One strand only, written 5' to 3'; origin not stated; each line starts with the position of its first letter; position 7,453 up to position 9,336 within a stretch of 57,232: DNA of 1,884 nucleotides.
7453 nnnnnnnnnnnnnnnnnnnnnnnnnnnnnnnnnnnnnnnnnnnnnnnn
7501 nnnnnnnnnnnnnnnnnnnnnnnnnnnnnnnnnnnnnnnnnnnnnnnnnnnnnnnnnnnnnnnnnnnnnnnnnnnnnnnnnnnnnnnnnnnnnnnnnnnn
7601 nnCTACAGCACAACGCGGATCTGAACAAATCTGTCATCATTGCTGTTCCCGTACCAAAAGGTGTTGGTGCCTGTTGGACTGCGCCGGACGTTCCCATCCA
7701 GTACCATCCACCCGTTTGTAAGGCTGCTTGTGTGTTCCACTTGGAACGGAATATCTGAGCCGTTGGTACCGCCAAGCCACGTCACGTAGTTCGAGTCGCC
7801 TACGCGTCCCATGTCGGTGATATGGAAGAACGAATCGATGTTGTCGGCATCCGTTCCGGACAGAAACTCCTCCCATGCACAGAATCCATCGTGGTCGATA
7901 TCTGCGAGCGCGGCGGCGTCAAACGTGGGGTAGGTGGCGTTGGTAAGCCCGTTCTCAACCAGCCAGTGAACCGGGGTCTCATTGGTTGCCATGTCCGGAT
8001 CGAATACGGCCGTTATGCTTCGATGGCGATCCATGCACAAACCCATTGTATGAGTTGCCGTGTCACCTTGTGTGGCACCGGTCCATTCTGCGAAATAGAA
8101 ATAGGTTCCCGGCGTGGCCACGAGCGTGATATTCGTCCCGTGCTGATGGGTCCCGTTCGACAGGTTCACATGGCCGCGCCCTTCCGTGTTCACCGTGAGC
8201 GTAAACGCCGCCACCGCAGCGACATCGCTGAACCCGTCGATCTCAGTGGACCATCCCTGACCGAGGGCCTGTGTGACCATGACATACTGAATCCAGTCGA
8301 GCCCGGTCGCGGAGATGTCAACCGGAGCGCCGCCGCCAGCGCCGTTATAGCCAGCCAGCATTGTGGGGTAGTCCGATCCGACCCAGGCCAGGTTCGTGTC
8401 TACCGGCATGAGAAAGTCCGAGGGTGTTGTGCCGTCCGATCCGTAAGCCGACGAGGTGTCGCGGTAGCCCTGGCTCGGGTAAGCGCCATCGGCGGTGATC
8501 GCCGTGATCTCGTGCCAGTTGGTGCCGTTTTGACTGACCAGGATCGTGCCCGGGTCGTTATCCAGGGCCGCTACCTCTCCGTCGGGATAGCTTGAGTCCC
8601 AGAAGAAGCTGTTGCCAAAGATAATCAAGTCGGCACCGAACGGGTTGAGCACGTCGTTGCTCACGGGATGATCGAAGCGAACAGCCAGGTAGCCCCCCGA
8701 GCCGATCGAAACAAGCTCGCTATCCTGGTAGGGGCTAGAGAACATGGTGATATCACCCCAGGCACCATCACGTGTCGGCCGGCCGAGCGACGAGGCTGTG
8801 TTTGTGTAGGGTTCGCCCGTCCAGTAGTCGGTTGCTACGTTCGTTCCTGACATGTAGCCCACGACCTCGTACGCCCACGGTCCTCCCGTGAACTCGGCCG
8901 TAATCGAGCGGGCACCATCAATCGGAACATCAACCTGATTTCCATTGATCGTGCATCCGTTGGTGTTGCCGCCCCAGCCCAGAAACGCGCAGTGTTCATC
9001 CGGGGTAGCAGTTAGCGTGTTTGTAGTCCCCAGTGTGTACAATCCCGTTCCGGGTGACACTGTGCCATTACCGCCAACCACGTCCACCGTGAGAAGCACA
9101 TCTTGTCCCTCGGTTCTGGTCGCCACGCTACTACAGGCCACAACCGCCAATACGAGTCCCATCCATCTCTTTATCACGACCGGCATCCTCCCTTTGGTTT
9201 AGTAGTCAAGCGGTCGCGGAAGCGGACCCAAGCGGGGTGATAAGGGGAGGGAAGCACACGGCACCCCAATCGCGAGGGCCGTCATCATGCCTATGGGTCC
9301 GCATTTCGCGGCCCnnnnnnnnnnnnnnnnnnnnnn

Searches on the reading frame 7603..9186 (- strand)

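Call 55: search_protein_families(library=pfam, proteins=[window:7603-9186:-], max_evalue=0.00001)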
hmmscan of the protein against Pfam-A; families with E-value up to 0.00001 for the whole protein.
window:7603-9186:- (527 aa): 1 family
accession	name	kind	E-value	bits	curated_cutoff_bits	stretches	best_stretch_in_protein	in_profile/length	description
PF18998.6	Flg_new_2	-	1.8e-20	73.2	23.6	2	329-397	2-71/73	Divergent InlB B-repeat domain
